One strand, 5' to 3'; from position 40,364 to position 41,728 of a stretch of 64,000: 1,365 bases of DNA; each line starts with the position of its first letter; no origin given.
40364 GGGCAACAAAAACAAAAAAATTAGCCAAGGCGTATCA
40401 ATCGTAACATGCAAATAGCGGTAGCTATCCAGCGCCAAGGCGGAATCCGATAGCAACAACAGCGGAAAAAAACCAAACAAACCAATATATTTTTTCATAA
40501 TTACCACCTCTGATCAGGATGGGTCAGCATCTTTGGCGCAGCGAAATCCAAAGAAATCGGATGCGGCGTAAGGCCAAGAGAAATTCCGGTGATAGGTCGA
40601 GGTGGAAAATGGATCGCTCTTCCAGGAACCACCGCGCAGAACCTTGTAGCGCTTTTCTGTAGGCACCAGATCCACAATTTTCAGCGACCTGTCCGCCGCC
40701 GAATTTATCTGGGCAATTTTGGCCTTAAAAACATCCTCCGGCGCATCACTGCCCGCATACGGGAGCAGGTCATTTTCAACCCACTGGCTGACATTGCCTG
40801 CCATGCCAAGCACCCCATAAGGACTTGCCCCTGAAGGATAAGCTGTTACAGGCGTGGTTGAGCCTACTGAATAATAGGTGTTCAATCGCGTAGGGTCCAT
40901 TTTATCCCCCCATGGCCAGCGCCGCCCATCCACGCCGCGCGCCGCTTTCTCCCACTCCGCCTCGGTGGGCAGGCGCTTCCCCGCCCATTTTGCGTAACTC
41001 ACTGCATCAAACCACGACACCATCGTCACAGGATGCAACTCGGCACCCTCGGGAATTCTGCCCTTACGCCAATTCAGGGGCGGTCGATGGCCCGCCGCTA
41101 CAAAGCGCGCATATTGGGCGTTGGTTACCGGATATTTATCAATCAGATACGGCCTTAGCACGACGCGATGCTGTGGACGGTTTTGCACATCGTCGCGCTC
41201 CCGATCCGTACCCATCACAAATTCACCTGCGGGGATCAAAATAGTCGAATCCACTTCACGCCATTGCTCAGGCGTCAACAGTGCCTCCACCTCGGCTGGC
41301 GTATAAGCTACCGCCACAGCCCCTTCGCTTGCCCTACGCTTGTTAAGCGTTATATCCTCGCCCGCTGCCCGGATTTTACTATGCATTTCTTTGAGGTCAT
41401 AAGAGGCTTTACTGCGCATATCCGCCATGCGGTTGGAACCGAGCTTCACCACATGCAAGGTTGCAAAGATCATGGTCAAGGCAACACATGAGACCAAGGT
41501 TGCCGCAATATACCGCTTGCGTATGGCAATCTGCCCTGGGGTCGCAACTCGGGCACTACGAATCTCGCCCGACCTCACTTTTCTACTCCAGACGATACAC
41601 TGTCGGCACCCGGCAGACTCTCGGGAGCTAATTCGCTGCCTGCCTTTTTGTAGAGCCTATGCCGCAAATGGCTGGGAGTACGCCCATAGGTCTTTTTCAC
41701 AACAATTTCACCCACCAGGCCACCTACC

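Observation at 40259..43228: Companion operon: CcoS-like peptide, second FixO-like cytochrome, polytopic membrane protein and membrane-anchored FGE/NirV-family protein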

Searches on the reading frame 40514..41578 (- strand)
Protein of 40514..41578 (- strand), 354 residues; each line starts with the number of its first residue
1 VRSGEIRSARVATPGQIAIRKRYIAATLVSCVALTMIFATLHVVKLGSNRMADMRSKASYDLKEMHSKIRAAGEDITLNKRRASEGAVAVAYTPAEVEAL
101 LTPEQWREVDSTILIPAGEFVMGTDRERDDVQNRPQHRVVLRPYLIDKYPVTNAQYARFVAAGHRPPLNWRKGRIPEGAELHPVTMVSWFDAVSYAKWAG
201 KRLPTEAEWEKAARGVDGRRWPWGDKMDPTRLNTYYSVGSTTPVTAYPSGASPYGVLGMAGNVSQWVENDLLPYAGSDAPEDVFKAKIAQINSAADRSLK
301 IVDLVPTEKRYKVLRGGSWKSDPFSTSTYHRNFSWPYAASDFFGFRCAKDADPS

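Call 3: search_protein_families(library=pfam, proteins=[window:40514-41578:-], max_evalue=0.1)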
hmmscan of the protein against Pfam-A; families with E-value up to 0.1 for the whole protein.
window:40514-41578:- (354 aa): 1 family
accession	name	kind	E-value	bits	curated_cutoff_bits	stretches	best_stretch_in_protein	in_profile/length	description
PF03781.23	FGE-sulfatase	-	2e-55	188.7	23.3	1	109-349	2-255/255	Sulfatase-modifying factor enzyme 1-like domain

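Call 4: search_protein_families(library=ncbifam, proteins=[window:40514-41578:-], max_evalue=0.1)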
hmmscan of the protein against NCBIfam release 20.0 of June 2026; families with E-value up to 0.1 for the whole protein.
window:40514-41578:- (354 aa): 9 families
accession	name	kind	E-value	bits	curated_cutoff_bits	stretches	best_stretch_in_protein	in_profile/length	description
TIGR03440.2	egtB_TIGR03440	equivalog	4.1e-33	115.1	360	3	181-279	273-360/413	ergothioneine biosynthesis protein EgtB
NF041186.1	SenA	equivalog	7.2e-26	91.4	420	2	181-348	270-381/382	selenoneine synthase SenA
TIGR03525.2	GldK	equivalog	6.1e-23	81.8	350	2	201-350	256-406/408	T9SS ring complex lipoprotein PorK/GldK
NF051459.1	pyoverdine_PvdO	equivalog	1.6e-11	43.8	500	1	110-350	34-279/280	dihydropyoverdine dehydrogenase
TIGR04344.1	ovoA_Nterm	equivalog_domain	1.5e-08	34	400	1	187-278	300-391/444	5-histidylcysteine sulfoxide synthase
TIGR03530.1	GldJ_short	equivalog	3.4e-08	32.8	382.9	1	243-348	289-389/396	gliding motility lipoprotein GldJ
TIGR03524.1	GldJ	equivalog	5.2e-08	32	458.2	0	296-350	493-545/559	gliding motility lipoprotein GldJ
TIGR02171.1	Fb_sc_TIGR02171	subfamily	8.3e-06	24.1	544.35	1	200-348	158-280/912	TIGR02171 family lipoprotein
TIGR04373.1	egtB_X_signatur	signature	6.2e-05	23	71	1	311-348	12-49/50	EgtB-related enzyme signature domain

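Call 7: find_homologous_proteins(query=window:40514-41578:-, max_evalue=1e-20)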
Query window:40514-41578:- (354 aa): 7735 proteins with E <= 1e-20 among 8000 candidates; the best 120 are listed.
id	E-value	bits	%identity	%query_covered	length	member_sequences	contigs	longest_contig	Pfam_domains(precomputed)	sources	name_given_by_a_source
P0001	4.3e-239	810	100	100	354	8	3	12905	PF03781.23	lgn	-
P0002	1.2e-219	747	91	100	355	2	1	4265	PF03781.23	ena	-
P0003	7.0e-219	744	91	100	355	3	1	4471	PF03781.23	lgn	-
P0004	1.9e-179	614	76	96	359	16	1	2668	PF03781.23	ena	-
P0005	7.3e-179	612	76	96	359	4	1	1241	PF03781.23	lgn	-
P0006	1.6e-177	608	72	99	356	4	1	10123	PF03781.23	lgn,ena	-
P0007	1.2e-176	605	75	99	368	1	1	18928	PF03781.23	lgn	-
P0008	1.2e-176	605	75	96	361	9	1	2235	PF03781.23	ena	-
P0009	1.5e-176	605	74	99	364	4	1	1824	PF03781.23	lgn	-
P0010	4.0e-168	577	71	96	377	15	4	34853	PF03781.23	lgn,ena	-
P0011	1.3e-160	552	69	96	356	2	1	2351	PF03781.23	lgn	-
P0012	2.5e-157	542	70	94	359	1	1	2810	PF03781.23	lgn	-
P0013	4.9e-156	537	68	94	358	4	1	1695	PF03781.23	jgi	jgi:gamma-glutamyl hercynylcysteine S-oxide synthase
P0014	7.8e-155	533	69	94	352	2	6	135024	PF03781.23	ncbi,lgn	ncbi:MAG: formylglycine-generating enzyme family protein [Pseudomonadota bacterium]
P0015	8.6e-155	533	68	94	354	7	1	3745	PF03781.23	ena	-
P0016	1.5e-154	532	68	93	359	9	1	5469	PF03781.23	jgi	jgi:iron(II)-dependent oxidoreductase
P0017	7.2e-154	530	68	95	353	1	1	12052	PF03781.23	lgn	-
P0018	1.0e-153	530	66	94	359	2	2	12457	PF03781.23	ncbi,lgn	ncbi:MAG: formylglycine-generating enzyme family protein [Gammaproteobacteria bacterium]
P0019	3.4e-153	528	67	93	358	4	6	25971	PF03781.23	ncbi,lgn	-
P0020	4.0e-153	528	69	94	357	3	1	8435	PF03781.23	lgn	-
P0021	9.6e-153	527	67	95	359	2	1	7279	PF03781.23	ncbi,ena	-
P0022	1.2e-152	526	68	95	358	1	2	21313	PF03781.23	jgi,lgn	-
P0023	1.4e-152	526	67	96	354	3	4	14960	PF03781.23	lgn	-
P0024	1.4e-152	526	68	93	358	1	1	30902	PF03781.23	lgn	-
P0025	1.5e-152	526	67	94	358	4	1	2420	PF03781.23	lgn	-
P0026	1.7e-152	526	67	94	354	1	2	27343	PF03781.23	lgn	-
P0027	1.8e-152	526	66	94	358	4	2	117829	PF03781.23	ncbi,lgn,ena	ncbi:MAG: formylglycine-generating enzyme family protein [Gammaproteobacteria bacterium]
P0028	3.9e-152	525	68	96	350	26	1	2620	PF03781.23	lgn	-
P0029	4.3e-152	524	66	95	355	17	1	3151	PF03781.23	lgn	-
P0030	7.2e-152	524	65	97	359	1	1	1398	PF03781.23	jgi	-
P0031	8.8e-152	523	67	92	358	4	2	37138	PF03781.23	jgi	jgi:iron(II)-dependent oxidoreductase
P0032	1.3e-151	523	63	97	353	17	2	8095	PF03781.23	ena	-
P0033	1.8e-151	522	67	94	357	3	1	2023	PF03781.23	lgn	-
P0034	1.8e-151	522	67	93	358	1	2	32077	PF03781.23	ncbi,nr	ncbi:MAG: formylglycine-generating enzyme family protein [Gammaproteobacteria bacterium]|nr:formylgl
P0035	7.9e-151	520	66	94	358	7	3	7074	PF03781.23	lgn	-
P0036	1.3e-150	520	68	94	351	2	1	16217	PF03781.23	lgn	-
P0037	1.7e-150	519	67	94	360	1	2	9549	PF03781.23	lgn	-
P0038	1.8e-150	519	65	96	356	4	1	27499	PF03781.23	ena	-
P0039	1.9e-150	519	65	96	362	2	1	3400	PF03781.23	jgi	jgi:iron(II)-dependent oxidoreductase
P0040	2.2e-150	519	66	95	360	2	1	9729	PF03781.23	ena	-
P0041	2.4e-150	519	68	93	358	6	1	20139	PF03781.23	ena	-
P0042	2.5e-150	519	67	94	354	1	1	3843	PF03781.23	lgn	-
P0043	2.6e-150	519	64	99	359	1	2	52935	PF03781.23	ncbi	-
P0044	3.5e-150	518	67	94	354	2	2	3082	PF03781.23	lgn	-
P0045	3.7e-150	518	69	94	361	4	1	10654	PF03781.23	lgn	-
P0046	3.8e-150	518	66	96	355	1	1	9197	PF03781.23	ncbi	-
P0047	6.5e-150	517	62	97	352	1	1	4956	PF03781.23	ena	-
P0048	8.4e-150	517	65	96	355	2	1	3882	PF03781.23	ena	-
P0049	9.3e-150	517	64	97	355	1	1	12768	PF03781.23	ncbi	-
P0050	1.1e-149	516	63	100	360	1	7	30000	PF03781.23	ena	-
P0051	1.3e-149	516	65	99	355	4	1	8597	PF03781.23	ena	-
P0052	1.4e-149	516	64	98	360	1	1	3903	PF03781.23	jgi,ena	-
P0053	3.0e-149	515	63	99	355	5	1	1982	PF03781.23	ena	-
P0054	3.5e-149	515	65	94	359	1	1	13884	PF03781.23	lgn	-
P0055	3.8e-149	515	65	94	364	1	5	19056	PF03781.23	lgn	-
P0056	4.0e-149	515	67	94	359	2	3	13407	PF03781.23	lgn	-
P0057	4.6e-149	514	67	94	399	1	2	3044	PF03781.23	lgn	-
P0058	4.7e-149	514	63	94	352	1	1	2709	PF03781.23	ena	-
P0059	5.0e-149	514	62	96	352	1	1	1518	PF03781.23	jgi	-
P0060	5.9e-149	514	64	96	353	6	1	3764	PF03781.23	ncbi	-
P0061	6.8e-149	514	65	96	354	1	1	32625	PF03781.23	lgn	-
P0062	8.2e-149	514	66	96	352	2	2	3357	PF03781.23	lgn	-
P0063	1.6e-148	513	61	98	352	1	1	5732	PF03781.23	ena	-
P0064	1.9e-148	512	66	94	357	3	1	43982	PF03781.23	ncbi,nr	ncbi:MAG TPA: formylglycine-generating enzyme family protein [Gammaproteobacteria bacterium]|nr:form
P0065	2.4e-148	512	61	98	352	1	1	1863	PF03781.23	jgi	jgi:formylglycine-generating enzyme required for sulfatase activity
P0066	2.4e-148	512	63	96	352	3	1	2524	PF03781.23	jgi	jgi:gamma-glutamyl hercynylcysteine S-oxide synthase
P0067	2.7e-148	512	62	99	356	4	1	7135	PF03781.23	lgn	-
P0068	2.9e-148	512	67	94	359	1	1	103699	PF03781.23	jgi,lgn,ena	-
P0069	3.7e-148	511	62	96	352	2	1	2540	PF03781.23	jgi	jgi:iron(II)-dependent oxidoreductase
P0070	4.0e-148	511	66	94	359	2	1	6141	PF03781.23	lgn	-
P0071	4.8e-148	511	61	98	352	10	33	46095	PF03781.23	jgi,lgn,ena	jgi:iron(II)-dependent oxidoreductase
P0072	5.0e-148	511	66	97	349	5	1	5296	PF03781.23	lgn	-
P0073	5.2e-148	511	63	99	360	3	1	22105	PF03781.23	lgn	-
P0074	5.7e-148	511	64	98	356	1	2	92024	PF03781.23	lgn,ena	-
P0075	6.4e-148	511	67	94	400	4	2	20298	PF03781.23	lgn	-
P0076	6.9e-148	511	65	94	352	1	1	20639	PF03781.23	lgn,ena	-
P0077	1.0e-147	510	62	97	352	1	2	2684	PF03781.23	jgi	jgi:iron(II)-dependent oxidoreductase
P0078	1.1e-147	510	66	94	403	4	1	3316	PF03781.23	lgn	-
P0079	1.3e-147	510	62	99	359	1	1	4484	PF03781.23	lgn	-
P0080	1.5e-147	509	63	97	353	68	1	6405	PF03781.23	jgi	jgi:iron(II)-dependent oxidoreductase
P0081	1.6e-147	509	62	96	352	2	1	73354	PF03781.23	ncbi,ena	-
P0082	1.7e-147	509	63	95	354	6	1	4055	PF03781.23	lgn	-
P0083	2.0e-147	509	66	94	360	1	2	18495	PF03781.23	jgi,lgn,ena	-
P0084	2.2e-147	509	62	95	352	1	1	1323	PF03781.23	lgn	-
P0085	2.2e-147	509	64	97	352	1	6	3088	PF03781.23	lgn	-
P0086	2.3e-147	509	67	94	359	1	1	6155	PF03781.23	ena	-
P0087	2.3e-147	509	64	99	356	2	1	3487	PF03781.23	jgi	-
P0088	2.8e-147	509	65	95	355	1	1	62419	PF03781.23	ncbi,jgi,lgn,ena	-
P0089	3.4e-147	508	61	98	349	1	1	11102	PF03781.23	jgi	jgi:gamma-glutamyl hercynylcysteine S-oxide synthase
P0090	3.4e-147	508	62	97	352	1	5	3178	PF03781.23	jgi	jgi:iron(II)-dependent oxidoreductase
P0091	4.1e-147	508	65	94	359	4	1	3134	PF03781.23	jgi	jgi:iron(II)-dependent oxidoreductase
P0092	4.2e-147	508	62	97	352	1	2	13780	PF03781.23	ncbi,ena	-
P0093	4.2e-147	508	66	94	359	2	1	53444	PF03781.23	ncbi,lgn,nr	ncbi:MAG: SUMF1/EgtB/PvdO family nonheme iron enzyme [Gammaproteobacteria bacterium]|nr:SUMF1/EgtB/P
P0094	4.5e-147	508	63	98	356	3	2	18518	PF03781.23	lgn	-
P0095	5.0e-147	508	64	96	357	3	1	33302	PF03781.23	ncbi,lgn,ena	-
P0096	5.5e-147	508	63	97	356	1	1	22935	PF03781.23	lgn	-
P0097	5.6e-147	508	63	96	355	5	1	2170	PF03781.23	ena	-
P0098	5.8e-147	508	68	94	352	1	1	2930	PF03781.23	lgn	-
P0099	6.7e-147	507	62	99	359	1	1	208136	PF03781.23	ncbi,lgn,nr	ncbi:MAG: formylglycine-generating enzyme family protein [Nitrosomonadales bacterium]|nr:formylglyci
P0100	9.2e-147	507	61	97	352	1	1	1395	PF03781.23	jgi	jgi:iron(II)-dependent oxidoreductase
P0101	1.2e-146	506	66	94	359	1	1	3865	PF03781.23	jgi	-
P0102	1.3e-146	506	65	94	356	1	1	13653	PF03781.23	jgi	jgi:iron(II)-dependent oxidoreductase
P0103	1.4e-146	506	64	95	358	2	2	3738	PF03781.23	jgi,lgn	-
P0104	1.4e-146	506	62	98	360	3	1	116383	PF03781.23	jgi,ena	-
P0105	1.7e-146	506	63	99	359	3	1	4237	PF03781.23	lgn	-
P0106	1.9e-146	506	64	97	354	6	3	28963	PF03781.23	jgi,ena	-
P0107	2.2e-146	506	65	96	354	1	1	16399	PF03781.23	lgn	-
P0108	2.3e-146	506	64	94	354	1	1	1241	PF03781.23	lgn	-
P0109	2.5e-146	505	63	100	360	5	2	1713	PF03781.23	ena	-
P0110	2.5e-146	505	61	97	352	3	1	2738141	PF03781.23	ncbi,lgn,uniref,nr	ncbi:hercynine oxygenase [Sideroxyarcus emersonii]|uniref:Hercynine oxygenase n=2 Tax=Sideroxyarcus 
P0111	2.5e-146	505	66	97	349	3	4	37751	PF03781.23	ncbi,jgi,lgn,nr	ncbi:MAG: formylglycine-generating enzyme family protein [Gammaproteobacteria bacterium]|nr:MAG: for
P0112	2.7e-146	505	64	94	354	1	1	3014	PF03781.23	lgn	-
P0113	3.0e-146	505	63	95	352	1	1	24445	PF03781.23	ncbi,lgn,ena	-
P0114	3.0e-146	505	63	96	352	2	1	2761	PF03781.23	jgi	jgi:iron(II)-dependent oxidoreductase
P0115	3.4e-146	505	62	96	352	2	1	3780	PF03781.23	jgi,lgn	jgi:iron(II)-dependent oxidoreductase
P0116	3.5e-146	505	64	95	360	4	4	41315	PF03781.23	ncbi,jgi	ncbi:MAG: SUMF1/EgtB/PvdO family nonheme iron enzyme [Gammaproteobacteria bacterium]|jgi:iron(II)-de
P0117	3.7e-146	505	64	99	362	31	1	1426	PF03781.23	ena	-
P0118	3.7e-146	505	61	97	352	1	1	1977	PF03781.23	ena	-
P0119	3.9e-146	505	62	97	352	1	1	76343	PF03781.23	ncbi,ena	-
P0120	4.2e-146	505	64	94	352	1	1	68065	PF03781.23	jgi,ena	-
